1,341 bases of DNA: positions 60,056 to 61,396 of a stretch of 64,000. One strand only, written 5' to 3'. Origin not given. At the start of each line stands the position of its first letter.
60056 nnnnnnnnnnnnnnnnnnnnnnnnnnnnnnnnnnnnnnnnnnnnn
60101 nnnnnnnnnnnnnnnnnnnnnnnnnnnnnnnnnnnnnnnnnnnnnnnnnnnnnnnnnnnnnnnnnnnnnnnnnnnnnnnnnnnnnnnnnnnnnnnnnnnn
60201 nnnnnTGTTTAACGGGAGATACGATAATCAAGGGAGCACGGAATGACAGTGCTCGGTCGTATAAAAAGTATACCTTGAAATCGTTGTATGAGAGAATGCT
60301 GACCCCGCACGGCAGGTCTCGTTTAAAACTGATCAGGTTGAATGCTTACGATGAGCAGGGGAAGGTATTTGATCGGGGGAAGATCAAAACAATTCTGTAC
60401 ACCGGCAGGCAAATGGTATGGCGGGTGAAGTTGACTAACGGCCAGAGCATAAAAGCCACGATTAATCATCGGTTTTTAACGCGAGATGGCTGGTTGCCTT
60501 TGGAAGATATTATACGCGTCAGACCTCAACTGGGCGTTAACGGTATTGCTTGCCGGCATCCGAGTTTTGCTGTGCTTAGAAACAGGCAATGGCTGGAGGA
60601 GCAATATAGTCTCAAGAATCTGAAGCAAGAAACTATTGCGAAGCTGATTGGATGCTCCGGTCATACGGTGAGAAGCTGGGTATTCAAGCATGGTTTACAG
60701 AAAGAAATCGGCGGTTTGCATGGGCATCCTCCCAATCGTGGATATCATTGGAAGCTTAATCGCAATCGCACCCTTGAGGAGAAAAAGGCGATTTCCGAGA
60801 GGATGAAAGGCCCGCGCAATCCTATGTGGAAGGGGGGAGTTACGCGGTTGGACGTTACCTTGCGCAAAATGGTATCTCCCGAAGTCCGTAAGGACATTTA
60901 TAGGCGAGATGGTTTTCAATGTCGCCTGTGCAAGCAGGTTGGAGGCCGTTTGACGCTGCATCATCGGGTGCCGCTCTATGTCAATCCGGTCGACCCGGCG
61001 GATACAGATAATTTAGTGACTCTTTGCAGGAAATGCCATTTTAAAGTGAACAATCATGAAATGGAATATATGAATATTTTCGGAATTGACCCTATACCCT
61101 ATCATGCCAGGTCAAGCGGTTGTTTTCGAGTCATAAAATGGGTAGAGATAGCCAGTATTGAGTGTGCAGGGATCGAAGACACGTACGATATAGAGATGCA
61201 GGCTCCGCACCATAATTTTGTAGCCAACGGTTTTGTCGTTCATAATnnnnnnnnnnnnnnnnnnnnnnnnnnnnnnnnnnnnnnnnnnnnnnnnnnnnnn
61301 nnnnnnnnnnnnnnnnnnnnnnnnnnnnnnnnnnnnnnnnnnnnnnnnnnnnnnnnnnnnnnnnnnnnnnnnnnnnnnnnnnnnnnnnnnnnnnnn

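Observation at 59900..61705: ThyX interrupted by a 347 aa HNH-intein exactly inside the RHR...S active-site signature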

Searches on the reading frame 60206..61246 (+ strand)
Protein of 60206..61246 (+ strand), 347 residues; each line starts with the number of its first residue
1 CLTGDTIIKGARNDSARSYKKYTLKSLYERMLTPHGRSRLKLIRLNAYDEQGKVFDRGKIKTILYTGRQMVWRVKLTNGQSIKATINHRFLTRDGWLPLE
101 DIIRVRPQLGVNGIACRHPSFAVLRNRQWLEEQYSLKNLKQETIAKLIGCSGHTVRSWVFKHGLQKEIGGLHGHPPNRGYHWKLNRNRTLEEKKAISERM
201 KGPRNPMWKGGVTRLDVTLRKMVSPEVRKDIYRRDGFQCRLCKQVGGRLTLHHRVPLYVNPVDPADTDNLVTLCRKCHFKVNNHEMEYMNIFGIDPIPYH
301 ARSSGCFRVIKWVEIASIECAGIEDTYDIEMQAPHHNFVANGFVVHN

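Call 4: search_protein_families(library=pfam, max_evalue=0.1, proteins=[window:60206-61246:+])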
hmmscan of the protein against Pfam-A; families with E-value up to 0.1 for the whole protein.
seq(347 aa): 2 families
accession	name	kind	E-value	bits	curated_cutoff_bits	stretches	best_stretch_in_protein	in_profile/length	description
PF14890.11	Intein_splicing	-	2.7e-11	44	35.8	1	56-347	37-155/155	Intein splicing domain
PF01844.29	HNH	-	1.8e-06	28.4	21.4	1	239-283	1-46/47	HNH endonuclease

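Call 5: search_protein_families(library=ncbifam, max_evalue=0.1, proteins=[window:60206-61246:+])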
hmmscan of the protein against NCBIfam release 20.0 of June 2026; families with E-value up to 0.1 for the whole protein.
seq(347 aa): 14 families
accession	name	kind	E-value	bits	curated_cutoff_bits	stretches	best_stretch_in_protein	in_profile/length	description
NF005852.0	PRK07773.1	equivalog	1.2e-15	57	780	2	1-102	398-484/886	replicative DNA helicase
NF040563.1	guided_IscB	equivalog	8e-08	31.8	175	1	225-288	181-242/314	RNA-guided endonuclease IscB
NF038162.1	RtcB_rel_intein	exception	9.7e-08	30.4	1150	2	312-347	541-578/961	intein-containing RtcB family protein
NF011418.0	PRK14845.1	equivalog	1.6e-06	26.2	756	2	53-102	77-124/1049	translation initiation factor IF-2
TIGR01445.1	intein_Nterm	domain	1.2e-05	26.1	24.5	1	1-92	1-83/83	intein N-terminal splicing region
NF038136.1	rSAM_Rv_intein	exception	2.5e-05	23.3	700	1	67-347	125-334/574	intein-containing Rv2578c family radical SAM protein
TIGR01443.1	intein_Cterm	domain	0.00017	21.8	15.6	1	326-347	2-23/24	intein C-terminal splicing region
NF006207.0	PRK08332.1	equivalog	0.00026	18.3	2400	1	65-102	942-979/1684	vitamin B12-dependent ribonucleotide reductase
NF007079.0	PRK09532.1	equivalog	0.00045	18.5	1525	1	47-104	806-863/876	DNA polymerase III subunit alpha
NF038098.1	GyrA_w_intein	exception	0.0012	16.7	1850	1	311-347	501-537/1232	intein-containing DNA gyrase subunit A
NF033545.0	transpos_IS630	equivalog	0.0051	16.3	100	1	138-199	12-71/299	IS630 family transposase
NF008621.0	PRK11607.1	equivalog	0.018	13.8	613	1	46-102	306-362/377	putrescine ABC transporter ATP-binding subunit PotG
NF041791.1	anti-phage_ZorE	equivalog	0.021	13.7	600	1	226-326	195-295/358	type II Zorya anti-phage system protein ZorE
NF003158.0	PRK04132.1-3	equivalog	0.082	9.9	1750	0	70-102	703-735/1437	replication factor C small subunit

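Call 15: search_solved_structures(query=window:60206-61246:+, max_evalue=0.01, show_alignments=2)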
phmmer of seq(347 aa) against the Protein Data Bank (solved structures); distinct sequences matched with E-value up to 0.01: 20.
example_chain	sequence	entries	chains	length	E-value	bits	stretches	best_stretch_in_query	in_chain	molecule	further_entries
1mi8_A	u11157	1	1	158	2.1e-14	56.6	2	45-102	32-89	DnaB intein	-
6frh_A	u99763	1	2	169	5.7e-12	48.6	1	46-102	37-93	Replicative DNA helicase,Replicative DNA helicase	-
6frg_A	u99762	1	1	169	5.8e-12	48.6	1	46-102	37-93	Replicative DNA helicase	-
6fre_A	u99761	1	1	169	1.4e-10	44.1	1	46-102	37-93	Replicative DNA helicase,Replicative DNA helicase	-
4o1r_A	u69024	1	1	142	3.1e-08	36.4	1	309-347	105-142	Replicative DNA helicase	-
7qil_A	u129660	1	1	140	1.7e-06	30.6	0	48-104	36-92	DnaE intein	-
7cfv_A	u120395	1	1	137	2.2e-06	30.3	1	314-347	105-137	Spl DnaX mini-intein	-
2keq_A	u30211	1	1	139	7.9e-05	25.1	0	29-104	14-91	DNA polymerase III alpha subunit, Nucleic acid binding OB-fold tRNA/helicase-type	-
4kl5_A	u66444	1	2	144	8.3e-05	25.1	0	29-104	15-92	DNA polymerase III, alpha subunit, Nucleic acid binding, OB-fold, tRNA/helicase-type chime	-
5ol6_A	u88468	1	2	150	0.00014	24.3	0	29-104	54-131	Nucleic acid binding, OB-fold, tRNA/helicase-type,DNA-directed DNA polymerase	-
5ol7_A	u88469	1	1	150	0.00015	24.2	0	29-104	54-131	DNA-directed DNA polymerase,DNA-directed DNA polymerase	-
1zd7_A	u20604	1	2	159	0.00044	22.7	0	47-103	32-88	DNA polymerase III alpha subunit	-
3nzm_A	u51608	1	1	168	0.00054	22.4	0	47-103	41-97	DNA polymerase III subunit alpha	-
4kl6_A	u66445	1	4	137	0.00081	21.8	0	29-104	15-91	DNA-directed DNA polymerase,Nucleic acid binding, OB-fold, tRNA/helicase-type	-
1zde_A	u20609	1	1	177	0.001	21.5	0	47-103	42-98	DNA polymerase III alpha subunit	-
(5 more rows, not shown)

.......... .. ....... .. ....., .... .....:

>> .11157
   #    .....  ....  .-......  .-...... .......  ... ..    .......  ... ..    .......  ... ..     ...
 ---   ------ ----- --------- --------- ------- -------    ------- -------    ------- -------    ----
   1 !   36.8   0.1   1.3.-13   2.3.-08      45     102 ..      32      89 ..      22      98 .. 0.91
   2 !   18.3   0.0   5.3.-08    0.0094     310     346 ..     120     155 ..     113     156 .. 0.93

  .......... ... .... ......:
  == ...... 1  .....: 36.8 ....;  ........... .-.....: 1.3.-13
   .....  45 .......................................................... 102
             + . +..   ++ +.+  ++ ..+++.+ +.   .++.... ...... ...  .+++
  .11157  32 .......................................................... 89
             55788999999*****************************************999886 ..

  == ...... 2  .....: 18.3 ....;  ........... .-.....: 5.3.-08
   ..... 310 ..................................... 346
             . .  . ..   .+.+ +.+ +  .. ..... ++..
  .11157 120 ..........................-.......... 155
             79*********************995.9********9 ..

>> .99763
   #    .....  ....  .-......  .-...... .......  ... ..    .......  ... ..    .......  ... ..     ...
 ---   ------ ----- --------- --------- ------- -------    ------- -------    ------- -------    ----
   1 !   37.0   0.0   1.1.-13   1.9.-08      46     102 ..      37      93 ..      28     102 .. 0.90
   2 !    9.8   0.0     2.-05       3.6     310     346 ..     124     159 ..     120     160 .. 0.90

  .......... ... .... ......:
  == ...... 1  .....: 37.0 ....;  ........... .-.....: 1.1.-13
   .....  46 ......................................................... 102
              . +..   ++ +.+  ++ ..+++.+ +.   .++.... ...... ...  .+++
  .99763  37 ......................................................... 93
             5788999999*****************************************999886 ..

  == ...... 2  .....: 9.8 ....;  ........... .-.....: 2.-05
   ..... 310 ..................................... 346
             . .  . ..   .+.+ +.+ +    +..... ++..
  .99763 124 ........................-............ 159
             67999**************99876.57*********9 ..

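Call 28: find_related_loci(query=A1, collection=genome_contigs, flank=3000)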
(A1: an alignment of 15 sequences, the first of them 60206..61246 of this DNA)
Query A1 (347 aa) in genome_contigs; peptide patterns used: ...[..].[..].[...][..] (x = any residue, [..] = any of these).
600 stretches matched a pattern (row limit reached: there are more); 290 encode a relative of the query (tblastn E <= 1e-3); the best 80 are kept; 80 distinct loci.
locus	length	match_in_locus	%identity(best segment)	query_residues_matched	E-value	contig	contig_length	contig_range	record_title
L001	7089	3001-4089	43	1-347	2e-80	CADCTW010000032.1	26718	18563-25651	MAG: uncultured Gemmatimonadetes bacterium isolate AVDCRST_MAG68 genome assembly, contig: NODE120, whole genome shotgun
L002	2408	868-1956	43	1-347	8e-81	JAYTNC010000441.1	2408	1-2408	MAG: Gemmatimonadota bacterium isolate GFS_3872 GFS_3872_440, whole genome shotgun sequence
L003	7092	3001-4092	41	1-347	1e-77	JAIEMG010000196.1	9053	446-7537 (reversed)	MAG: Gemmataceae bacterium isolate co.spades.CONCOCT.2.5kb_030 c_000000000353, whole genome shotgun sequence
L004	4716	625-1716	42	1-347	8e-76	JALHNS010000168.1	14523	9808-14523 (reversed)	MAG: Gemmata sp. isolate Bin_69_sub c_000000016060, whole genome shotgun sequence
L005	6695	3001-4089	41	1-347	3e-74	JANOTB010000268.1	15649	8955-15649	MAG: Gemmatimonadota bacterium isolate VAR_39_metabat_361 VAR_39_k141_943114, whole genome shotgun sequence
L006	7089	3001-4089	41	1-347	8e-71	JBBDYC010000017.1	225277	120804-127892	MAG: Gemmatimonadaceae bacterium isolate LejiaD_69_31 Lejia_D_95_length_225277_cov_20, whole genome shotgun sequence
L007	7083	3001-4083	38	1-347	2e-67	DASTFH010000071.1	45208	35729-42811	MAG TPA_asm: Gemmatimonadales bacterium isolate SMAG_U869 k141_1050513, whole genome shotgun sequence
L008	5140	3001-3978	32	37-347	2e-52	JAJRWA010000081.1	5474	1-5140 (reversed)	MAG: Candidatus Krumholzibacteriota bacterium isolate Dive96_bin2.115 k141_1273799, whole genome shotgun sequence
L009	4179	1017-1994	34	37-347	9e-51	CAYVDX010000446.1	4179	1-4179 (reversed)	MAG TPA_asm: uncultured Calditrichaceae bacterium isolate SRP163575_co2_215 genome assembly, contig: NODE_28960_length_4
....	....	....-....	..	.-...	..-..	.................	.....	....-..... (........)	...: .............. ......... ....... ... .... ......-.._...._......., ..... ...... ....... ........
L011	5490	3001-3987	32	35-347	6e-48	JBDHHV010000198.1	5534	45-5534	MAG: Gemmatimonadota bacterium isolate M8-62_Bin_309 M8-62_Bin_309_scaffold_120534, whole genome shotgun sequence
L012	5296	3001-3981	32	37-347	1e-47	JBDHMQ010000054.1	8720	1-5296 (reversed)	MAG: Gemmatimonadota bacterium isolate Meg22_46_Bin_203 Meg22_46_Bin_203_scaffold_19707, whole genome shotgun sequence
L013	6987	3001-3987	31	35-347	2e-47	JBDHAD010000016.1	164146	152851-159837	MAG: Gemmatimonadota bacterium isolate M3-44_Bin_137 M3-44_Bin_137_scaffold_1715, whole genome shotgun sequence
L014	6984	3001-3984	34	37-347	2e-47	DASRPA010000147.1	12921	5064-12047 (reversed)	MAG TPA_asm: Actinomycetota bacterium isolate SMAG_U10282 k141_9591, whole genome shotgun sequence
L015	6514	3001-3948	34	49-347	2e-45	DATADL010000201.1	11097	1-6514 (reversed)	MAG TPA_asm: Actinomycetota bacterium isolate SMAG_U6749 k141_546252, whole genome shotgun sequence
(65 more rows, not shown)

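Call 39: predict_structure(alignment_id=A1)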
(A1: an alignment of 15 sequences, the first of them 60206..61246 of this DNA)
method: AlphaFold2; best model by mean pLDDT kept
length: 347 residues; sequences in the alignment: 15
mean_pLDDT: 80.9   pTM: 0.53
mean pLDDT of the five models: 80.9, 80.9, 80.7, 80.0, 78.6
residues with pLDDT >= 90: 124; 70-90: 155; 50-70: 45; < 50: 23
segments of 3 or more residues with pLDDT < 50: 169-185, 299-304
pLDDT, mean of each block of 10 residues (from residue 1): 93 68 93 88 89 87 95 95 97 96 96 74 80 80 80 78 67 45 53 73 60 67 84 91 88 81 76 88 72 64 61 96 96 92 94
secondary structure, 60 per line:
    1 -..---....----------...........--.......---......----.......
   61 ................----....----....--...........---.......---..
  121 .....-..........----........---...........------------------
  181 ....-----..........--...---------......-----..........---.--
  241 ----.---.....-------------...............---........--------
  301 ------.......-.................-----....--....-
elements in order: E7-10 E21-23 H24-31 H34-40 E44-49 E54-76 E81-84 E89-92 E95-98 H99-105 E109-115 H119-125 H127-136 H141-148 H152-162 H181-184 H190-199 H214-219 H225-234 E249-253 E270-274 H275-281 H285-292 E307-313 E315-331 E337-340 E343-346

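Call 41: fold_search(model_id=the predicted structure, library=pdb)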
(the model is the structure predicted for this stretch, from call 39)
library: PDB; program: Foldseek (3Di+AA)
matches with E <= 10: 409; with E <= 0.001: 33
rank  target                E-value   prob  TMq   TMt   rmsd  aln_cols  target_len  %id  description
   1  6frg                  1.4e-09  1.00  0.37  0.79  11.6       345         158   15  Crystal structure of G-1F mutant of Ssp DnaB Mini-Intein variant M86 (released 2019-01-30)
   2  6frh_A                2.5e-08  1.00  0.36  0.76  12.3       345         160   14  Crystal structure of Ssp DnaB Mini-Intein variant M86 (released 2019-01-30)
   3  1mi8                  2.8e-08  1.00  0.36  0.87   6.2       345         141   15  2.0 Angstrom crystal structure of a DnaB intein from Synechocystis sp. PCC 6803 (released 2003-08-19)
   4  6frh_B                5.1e-08  1.00  0.36  0.81   8.1       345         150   14  Crystal structure of Ssp DnaB Mini-Intein variant M86 (released 2019-01-30)
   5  6fre                  6.4e-08  1.00  0.37  0.81   4.4       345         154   13  Crystal structure of G-1F/H73A mutant of Ssp DnaB Mini-Intein variant M86 (released 2019-01-30)
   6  4o1r                  1.6e-07  1.00  0.37  0.88   3.6       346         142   13  Crystal structure of NpuDnaB intein (released 2014-03-19)
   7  7cfv_MODEL_1_A        1.8e-06  1.00  0.32  0.75  10.2       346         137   13  Solution NMR structure of DnaX mini intein from Spirulina platensis (released 2020-12-23)
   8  5i0a                  2.5e-06  1.00  0.36  0.85   7.7       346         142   10  RecA mini intein in complex with cisplatin (released 2016-09-21)
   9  1zd7_A                5.9e-06  1.00  0.36  0.74  10.0       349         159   13  1.7 Angstrom Crystal Structure Of Post-Splicing Form of a dnaE Intein from Synechocystis Sp. Pcc 6803 (released 2006-01-24)
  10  3ifj_A                6.7e-06  1.00  0.36  0.86   7.7       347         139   10  Crystal structure of Mtu recA intein, splicing domain (released 2009-10-06)
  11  2in9                  1.1e-05  1.00  0.36  0.87   7.5       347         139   10  crystal structure of Mtu recA intein, splicing domain (released 2007-05-01)
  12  2in0                  1.2e-05  1.00  0.36  0.86   7.6       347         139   10  crystal structure of Mtu recA intein splicing domain (released 2007-05-01)
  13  2imz_B                1.3e-05  1.00  0.36  0.87  10.7       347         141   10  Crystal structure of Mtu recA intein splicing domain (released 2007-05-01)
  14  2imz_A                1.4e-05  1.00  0.36  0.83   9.4       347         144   10  Crystal structure of Mtu recA intein splicing domain (released 2007-05-01)
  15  3igd                  1.9e-05  1.00  0.36  0.85   7.8       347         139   10  Crystal structure of Mtu recA intein, splicing domain (released 2009-10-06)
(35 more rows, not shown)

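Call 43: search_protein_families(library=phrogs, max_evalue=0.001, proteins=[window:60206-61246:+])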
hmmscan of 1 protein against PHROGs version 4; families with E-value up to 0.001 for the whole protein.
window:60206-61246:+ (347 aa): 19 families
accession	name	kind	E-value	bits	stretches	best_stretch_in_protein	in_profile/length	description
phrog_8446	-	DNA, RNA and nucleotide metabolism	3e-21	77.1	1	113-284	56-198/211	HNH endonuclease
phrog_589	-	DNA, RNA and nucleotide metabolism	8e-13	49.5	1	226-285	81-142/179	HNH endonuclease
phrog_144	-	DNA, RNA and nucleotide metabolism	6.3e-11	43.2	1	227-288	75-139/175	HNH endonuclease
phrog_1271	-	DNA, RNA and nucleotide metabolism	1e-09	39.3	1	223-287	253-321/361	HNH endonuclease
phrog_119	-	DNA, RNA and nucleotide metabolism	4.9e-09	36.5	1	225-286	192-259/443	HNH endonuclease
phrog_5956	-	DNA, RNA and nucleotide metabolism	2.2e-08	34.8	1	225-284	48-110/138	HNH endonuclease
phrog_740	-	DNA, RNA and nucleotide metabolism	2.2e-08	34.5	1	219-285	21-88/332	HNH endonuclease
phrog_16726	-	DNA, RNA and nucleotide metabolism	6.3e-08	33.7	1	220-300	76-158/308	HNH endonuclease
phrog_8048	-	DNA, RNA and nucleotide metabolism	8.2e-08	32.8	1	225-283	165-227/273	HNH endonuclease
phrog_28563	-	unknown function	1e-05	26.7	1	312-347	35-70/98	-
phrog_7370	-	DNA, RNA and nucleotide metabolism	1.6e-05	25.9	1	221-284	26-86/115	HNH endonuclease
phrog_4581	-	head and packaging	3.1e-05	24.6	1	227-286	56-113/395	terminase small subunit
phrog_333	-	DNA, RNA and nucleotide metabolism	4.8e-05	24.6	1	225-279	22-76/138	HNH endonuclease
phrog_4151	-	DNA, RNA and nucleotide metabolism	5.6e-05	24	1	125-204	8-83/154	DNA binding protein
phrog_25061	-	DNA, RNA and nucleotide metabolism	7.5e-05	24.2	1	226-290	129-194/219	HNH endonuclease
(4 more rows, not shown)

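Call 63: search_protein_representatives(protein=window:60206-61246:+)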
Query: 347 residues. Proteins with E-value up to 0.001 (for the whole library): 15180; up to 1e-10: 1059; up to 1e-30: 92. The best 150 are listed.
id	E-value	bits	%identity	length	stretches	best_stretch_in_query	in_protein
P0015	1.6e-149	514.4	62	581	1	1-347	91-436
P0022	2.4e-77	276.9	43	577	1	1-347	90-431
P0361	2.3e-73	263.8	42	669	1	1-347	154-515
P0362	6.0e-70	252.6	41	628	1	13-347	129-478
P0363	8.8e-69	248.7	41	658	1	1-347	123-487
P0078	1.1e-67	245.2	40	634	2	123-347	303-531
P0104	1.5e-65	238.1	42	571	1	5-347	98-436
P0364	5.0e-65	236.4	41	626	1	1-347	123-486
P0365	1.3e-64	235.0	39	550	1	1-347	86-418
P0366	9.3e-64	232.2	43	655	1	16-347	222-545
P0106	2.5e-61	224.2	40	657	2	127-347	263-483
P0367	2.4e-59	217.7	39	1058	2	125-347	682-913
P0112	2.5e-56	207.8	37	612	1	35-347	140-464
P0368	1.6e-54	201.8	40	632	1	1-347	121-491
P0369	3.4e-53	197.5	37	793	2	123-347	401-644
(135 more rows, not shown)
